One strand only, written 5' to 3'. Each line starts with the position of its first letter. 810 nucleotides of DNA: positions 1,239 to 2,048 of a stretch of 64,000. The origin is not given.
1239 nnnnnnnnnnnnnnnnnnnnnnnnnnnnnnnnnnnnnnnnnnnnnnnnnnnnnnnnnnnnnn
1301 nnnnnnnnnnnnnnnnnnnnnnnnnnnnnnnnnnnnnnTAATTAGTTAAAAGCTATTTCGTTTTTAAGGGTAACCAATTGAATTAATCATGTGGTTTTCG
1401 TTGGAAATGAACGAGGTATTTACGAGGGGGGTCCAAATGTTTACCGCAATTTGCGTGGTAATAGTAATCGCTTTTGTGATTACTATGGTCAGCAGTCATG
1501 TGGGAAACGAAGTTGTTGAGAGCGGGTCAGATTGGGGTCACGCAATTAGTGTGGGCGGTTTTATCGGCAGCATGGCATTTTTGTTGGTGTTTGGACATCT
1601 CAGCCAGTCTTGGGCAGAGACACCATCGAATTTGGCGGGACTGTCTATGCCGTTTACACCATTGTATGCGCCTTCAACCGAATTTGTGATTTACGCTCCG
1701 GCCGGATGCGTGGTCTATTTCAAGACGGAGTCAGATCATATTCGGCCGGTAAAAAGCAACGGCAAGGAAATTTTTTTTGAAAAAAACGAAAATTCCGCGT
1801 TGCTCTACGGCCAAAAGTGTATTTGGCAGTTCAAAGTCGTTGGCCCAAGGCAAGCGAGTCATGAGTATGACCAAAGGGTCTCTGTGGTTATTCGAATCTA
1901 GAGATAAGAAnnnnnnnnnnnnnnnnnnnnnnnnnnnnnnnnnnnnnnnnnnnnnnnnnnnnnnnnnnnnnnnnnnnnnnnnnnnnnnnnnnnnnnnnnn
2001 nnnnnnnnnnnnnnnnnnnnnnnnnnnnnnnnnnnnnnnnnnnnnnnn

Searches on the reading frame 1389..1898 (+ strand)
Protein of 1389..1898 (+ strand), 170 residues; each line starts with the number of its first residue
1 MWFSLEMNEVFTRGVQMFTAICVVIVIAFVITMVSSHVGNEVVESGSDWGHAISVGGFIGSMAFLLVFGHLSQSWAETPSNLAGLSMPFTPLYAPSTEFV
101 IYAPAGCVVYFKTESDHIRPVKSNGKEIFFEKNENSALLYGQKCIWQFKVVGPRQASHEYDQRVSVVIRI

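Call 31: search_protein_families(library=pfam, proteins=[window:1389-1898:+], max_evalue=0.1)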
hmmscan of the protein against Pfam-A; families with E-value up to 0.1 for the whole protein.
window:1389-1898:+ (170 aa): 1 family
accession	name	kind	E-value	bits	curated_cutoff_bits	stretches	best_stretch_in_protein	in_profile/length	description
PF00892.27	EamA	-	0.056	14.2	28.2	1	12-101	25-110/135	EamA-like transporter family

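Call 34: find_homologous_proteins(query=window:1389-1898:+, max_evalue=0.01)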
Query window:1389-1898:+ (170 aa): 1 proteins with E <= 0.01 among 11 candidates.
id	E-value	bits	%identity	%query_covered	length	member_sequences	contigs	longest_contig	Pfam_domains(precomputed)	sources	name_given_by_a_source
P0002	5.4e-98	344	100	91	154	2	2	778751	-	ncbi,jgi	ncbi:MAG: hypothetical protein WC725_00370 [Patescibacteria group bacterium]|jgi:hypothetical protei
